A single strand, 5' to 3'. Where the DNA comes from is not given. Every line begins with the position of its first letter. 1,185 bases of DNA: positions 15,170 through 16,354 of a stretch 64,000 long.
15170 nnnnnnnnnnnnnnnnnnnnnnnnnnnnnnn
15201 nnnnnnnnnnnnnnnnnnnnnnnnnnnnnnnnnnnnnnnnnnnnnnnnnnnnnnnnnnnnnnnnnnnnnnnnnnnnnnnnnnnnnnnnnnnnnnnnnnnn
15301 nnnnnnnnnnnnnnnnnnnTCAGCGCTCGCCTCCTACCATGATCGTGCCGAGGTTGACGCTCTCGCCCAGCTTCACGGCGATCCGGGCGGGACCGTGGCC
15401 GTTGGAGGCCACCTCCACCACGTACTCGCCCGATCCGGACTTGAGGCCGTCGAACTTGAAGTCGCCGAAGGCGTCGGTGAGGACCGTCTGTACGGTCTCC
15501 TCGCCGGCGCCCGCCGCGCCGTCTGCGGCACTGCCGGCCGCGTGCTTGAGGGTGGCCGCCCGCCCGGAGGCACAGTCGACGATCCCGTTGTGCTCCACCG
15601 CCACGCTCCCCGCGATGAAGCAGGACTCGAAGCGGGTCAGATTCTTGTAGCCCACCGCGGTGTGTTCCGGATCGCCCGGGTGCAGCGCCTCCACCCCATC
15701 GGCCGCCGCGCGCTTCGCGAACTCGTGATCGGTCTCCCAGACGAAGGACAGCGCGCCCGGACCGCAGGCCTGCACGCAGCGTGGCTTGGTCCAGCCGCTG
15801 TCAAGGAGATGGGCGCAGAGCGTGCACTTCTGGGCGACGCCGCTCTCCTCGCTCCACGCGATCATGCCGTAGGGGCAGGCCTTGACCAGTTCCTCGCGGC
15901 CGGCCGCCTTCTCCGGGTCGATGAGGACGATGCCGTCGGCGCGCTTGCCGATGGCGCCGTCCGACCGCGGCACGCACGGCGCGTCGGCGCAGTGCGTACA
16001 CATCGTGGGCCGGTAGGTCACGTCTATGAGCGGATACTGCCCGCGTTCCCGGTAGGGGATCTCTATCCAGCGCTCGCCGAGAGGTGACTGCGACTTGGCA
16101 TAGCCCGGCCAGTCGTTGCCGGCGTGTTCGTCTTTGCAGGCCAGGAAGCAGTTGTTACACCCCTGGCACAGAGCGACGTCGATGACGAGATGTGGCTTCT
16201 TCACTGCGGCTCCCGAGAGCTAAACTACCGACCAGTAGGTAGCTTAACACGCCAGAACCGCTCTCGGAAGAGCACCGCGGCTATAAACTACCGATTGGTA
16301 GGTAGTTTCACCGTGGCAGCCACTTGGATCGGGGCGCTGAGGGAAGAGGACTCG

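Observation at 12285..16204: Second transhydroxylase-type pair with inverted gene order and an SCP2-like domain fused to the catalytic subunit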

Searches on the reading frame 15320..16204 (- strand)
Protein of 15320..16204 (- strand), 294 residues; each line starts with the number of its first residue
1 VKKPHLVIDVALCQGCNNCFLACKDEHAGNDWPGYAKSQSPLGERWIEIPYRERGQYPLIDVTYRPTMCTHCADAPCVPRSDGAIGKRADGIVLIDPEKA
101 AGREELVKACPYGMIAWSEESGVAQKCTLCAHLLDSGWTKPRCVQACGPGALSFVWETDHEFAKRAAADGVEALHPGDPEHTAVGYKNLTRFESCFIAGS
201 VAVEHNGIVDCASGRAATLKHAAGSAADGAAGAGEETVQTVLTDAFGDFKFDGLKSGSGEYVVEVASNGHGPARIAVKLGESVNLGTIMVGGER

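Call 3: search_protein_families(library=pfam, proteins=[window:15320-16204:-], max_evalue=1)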
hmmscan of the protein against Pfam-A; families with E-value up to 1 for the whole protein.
window:15320-16204:- (294 aa): 12 families
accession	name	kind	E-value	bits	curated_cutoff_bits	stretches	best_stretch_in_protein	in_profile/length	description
PF13247.11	Fer4_11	-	1.2e-22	80.4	26.2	1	61-154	2-97/100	4Fe-4S dicluster domain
PF12838.12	Fer4_7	-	3.8e-06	27.7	27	1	13-78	2-45/52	4Fe-4S dicluster domain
PF13620.12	CarboxypepD_reg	-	1.8e-05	25.5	32.3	1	234-284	25-76/82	Carboxypeptidase regulatory-like domain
PF13187.11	Fer4_9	-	0.00014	22.2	27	1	13-78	2-44/52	4Fe-4S dicluster domain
PF06902.16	Fer4_19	-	0.00018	21.9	24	1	59-115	5-59/64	Divergent 4Fe-4S mono-cluster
PF12837.12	Fer4_6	-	0.0051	17.2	25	1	7-24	3-20/24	4Fe-4S binding domain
PF17210.9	SdrD_B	-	0.0069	17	29.7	1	235-267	36-66/112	SdrD B-like domain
PF13237.11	Fer4_10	-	0.042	14.2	25.5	0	6-49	2-22/53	4Fe-4S dicluster domain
PF00037.32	Fer4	-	0.11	12.8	21.1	1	7-23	2-18/24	4Fe-4S binding domain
PF14697.11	Fer4_21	-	0.21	12.2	35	1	7-26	2-21/59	4Fe-4S dicluster domain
PF18012.7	PH_17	-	0.24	11.7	22.4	1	5-32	27-54/60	PH domain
PF13459.11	Fer4_15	-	0.69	11.1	22.4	1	7-25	2-20/66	4Fe-4S single cluster domain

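Call 34: search_protein_families(library=ncbifam, proteins=[window:15320-16204:-], max_evalue=0.001)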
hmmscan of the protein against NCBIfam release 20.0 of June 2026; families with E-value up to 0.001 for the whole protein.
window:15320-16204:- (294 aa): 18 families
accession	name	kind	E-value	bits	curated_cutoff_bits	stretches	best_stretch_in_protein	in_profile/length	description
TIGR02951.1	DMSO_dmsB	equivalog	1.4e-22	80.5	214.1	1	8-154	6-150/161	DMSO/selenate family reductase complex B subunit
NF041715.1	arsenate_red_ArrB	equivalog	3.9e-21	75.7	450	1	6-119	5-108/233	arsenate respiratory reductase iron-sulfur subunit ArrB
NF011569.0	PRK14993.1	equivalog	1.1e-18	67.6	416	1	5-151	45-182/244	tetrathionate reductase subunit TtrB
NF045797.1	DsrO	equivalog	1.7e-18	66.9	200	1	5-148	45-194/235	sulfate reduction electron transfer complex DsrMKJOP subunit DsrO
TIGR03478.1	DMSO_red_II_bet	subfamily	1.9e-18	66.5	480.7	1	52-160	114-223/321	DMSO reductase family type II enzyme, iron-sulfur subunit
TIGR01582.1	FDH-beta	equivalog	1.5e-14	53.8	334.7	1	7-164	25-190/283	formate dehydrogenase subunit beta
TIGR03149.1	cyt_nit_nrfC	equivalog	6.3e-14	51.9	377.6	1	6-155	41-182/225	cytochrome c nitrite reductase Fe-S protein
NF042979.1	EthbenzDh_ebdB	equivalog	1.2e-13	50.7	740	1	54-154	138-239/354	ethylbenzene dehydrogenase subunit beta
TIGR01660.1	narH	equivalog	7.4e-13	47.7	524.05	1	55-147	169-262/492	nitrate reductase subunit beta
NF009451.0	PRK12809.1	equivalog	8.4e-13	47.5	1154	1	6-165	5-147/639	formate-dependent uric acid utilization protein YgfT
NF009408.0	PRK12769.1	equivalog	3.1e-11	42.1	1003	1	6-160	5-150/659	formate-dependent uric acid utilization protein AegA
NF045715.1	sulf_resp_HmcB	equivalog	5.8e-11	42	420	1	63-157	101-198/307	sulfate respiration complex iron-sulfur protein HmcB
NF045766.1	PhenlGlyoxDHPadI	equivalog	4.9e-10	38.7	700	1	8-156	9-137/443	NADH-dependent phenylglyoxylate dehydrogenase subunit beta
NF008134.0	PRK10882.1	equivalog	1.1e-09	37.8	263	1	6-159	41-210/329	hydrogenase 2 operon protein HybA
NF038355.1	FDH3_beta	equivalog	1.5e-08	34.9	240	1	68-131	53-122/180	formate dehydrogenase FDH3 subunit beta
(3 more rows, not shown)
